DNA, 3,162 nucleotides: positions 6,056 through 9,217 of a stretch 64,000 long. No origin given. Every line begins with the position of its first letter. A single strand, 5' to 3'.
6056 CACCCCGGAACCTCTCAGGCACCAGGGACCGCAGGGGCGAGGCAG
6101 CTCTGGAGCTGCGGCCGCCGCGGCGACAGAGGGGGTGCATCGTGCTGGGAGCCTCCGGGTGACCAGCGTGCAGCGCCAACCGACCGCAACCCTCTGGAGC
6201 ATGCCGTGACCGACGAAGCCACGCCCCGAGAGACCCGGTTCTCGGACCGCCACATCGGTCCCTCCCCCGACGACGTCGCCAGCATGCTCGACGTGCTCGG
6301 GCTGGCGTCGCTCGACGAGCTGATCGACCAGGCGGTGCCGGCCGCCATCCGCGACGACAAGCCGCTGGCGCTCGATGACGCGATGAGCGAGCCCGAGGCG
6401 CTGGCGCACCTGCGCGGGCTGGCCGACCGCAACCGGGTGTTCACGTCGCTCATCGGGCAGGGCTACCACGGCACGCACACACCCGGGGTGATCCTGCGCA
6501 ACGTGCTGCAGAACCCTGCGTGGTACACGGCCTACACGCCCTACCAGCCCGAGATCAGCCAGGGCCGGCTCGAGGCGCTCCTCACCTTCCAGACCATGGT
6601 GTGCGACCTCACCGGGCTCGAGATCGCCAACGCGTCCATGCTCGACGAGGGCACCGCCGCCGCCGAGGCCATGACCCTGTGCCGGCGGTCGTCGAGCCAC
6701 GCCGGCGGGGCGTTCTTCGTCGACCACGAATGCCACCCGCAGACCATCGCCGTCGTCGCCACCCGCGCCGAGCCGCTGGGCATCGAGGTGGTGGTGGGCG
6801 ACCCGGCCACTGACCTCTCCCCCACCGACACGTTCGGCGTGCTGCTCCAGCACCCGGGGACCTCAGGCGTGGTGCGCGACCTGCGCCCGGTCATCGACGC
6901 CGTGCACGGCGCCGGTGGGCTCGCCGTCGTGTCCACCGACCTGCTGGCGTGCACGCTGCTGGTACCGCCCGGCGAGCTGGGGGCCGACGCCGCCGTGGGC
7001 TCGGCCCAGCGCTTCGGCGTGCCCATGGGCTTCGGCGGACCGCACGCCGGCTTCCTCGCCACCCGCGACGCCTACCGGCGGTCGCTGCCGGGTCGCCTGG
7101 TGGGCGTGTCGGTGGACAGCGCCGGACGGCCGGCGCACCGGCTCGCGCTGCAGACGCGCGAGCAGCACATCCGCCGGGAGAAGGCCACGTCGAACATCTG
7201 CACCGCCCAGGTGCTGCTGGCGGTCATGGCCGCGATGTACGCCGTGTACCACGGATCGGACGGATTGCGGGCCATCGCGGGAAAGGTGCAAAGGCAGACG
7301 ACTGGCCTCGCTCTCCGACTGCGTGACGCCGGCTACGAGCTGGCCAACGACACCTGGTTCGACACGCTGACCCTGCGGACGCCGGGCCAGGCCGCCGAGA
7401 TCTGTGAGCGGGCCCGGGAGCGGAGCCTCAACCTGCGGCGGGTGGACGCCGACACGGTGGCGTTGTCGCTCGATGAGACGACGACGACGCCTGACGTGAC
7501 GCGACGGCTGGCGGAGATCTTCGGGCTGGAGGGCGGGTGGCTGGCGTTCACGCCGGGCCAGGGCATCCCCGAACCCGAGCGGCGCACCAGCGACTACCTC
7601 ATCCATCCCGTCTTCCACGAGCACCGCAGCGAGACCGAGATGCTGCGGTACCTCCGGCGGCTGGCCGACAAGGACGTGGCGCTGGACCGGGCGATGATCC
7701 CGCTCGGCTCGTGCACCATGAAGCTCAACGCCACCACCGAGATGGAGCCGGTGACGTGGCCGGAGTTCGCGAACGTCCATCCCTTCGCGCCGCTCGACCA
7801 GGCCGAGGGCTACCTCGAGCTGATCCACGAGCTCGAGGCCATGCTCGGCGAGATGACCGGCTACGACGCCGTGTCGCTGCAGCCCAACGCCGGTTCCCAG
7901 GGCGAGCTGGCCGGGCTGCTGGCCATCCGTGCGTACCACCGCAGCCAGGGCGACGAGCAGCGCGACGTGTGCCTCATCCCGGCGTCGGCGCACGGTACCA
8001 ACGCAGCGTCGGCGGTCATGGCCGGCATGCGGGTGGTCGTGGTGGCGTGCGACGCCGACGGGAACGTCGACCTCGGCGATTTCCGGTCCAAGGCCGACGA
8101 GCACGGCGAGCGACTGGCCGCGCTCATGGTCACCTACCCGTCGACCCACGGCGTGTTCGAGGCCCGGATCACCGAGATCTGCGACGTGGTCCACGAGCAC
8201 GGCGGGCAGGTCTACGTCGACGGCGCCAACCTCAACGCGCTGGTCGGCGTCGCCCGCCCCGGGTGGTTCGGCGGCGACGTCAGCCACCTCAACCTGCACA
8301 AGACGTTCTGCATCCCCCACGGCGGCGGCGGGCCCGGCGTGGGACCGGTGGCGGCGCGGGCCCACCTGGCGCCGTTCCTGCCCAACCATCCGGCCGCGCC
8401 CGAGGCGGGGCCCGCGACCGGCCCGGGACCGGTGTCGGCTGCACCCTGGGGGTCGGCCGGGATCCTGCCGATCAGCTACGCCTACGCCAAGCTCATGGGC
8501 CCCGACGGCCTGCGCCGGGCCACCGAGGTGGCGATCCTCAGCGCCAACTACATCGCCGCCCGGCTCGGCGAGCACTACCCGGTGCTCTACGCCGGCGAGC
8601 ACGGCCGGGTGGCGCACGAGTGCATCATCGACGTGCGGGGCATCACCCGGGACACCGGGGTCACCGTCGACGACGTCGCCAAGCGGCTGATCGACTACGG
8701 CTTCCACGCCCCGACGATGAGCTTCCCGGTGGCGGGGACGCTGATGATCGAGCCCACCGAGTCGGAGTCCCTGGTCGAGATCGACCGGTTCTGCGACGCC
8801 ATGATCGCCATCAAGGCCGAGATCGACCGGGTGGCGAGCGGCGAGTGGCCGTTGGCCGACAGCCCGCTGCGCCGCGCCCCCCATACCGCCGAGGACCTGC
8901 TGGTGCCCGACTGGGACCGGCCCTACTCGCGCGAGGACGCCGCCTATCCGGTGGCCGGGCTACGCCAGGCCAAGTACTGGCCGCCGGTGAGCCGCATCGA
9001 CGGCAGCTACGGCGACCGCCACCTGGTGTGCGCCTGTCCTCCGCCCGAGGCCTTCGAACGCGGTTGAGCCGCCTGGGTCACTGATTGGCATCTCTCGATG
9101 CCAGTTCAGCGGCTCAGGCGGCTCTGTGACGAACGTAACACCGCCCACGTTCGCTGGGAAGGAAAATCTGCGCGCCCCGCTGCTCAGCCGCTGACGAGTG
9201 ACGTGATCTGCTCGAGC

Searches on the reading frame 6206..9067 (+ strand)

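Call 94: search_protein_families(library=pfam, proteins=[window:6206-9067:+], max_evalue=0.00001)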
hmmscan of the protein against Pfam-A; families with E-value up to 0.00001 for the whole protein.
window:6206-9067:+ (953 aa): 2 families
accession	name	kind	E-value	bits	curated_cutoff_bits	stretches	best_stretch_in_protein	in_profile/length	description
PF02347.22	GDC-P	-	1.1e-188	628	26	2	14-433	1-424/429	Glycine cleavage system P-protein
PF21478.3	GcvP2_C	-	6.2e-58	194.5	27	1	772-893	1-122/122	Glycine dehydrogenase, C-terminal domain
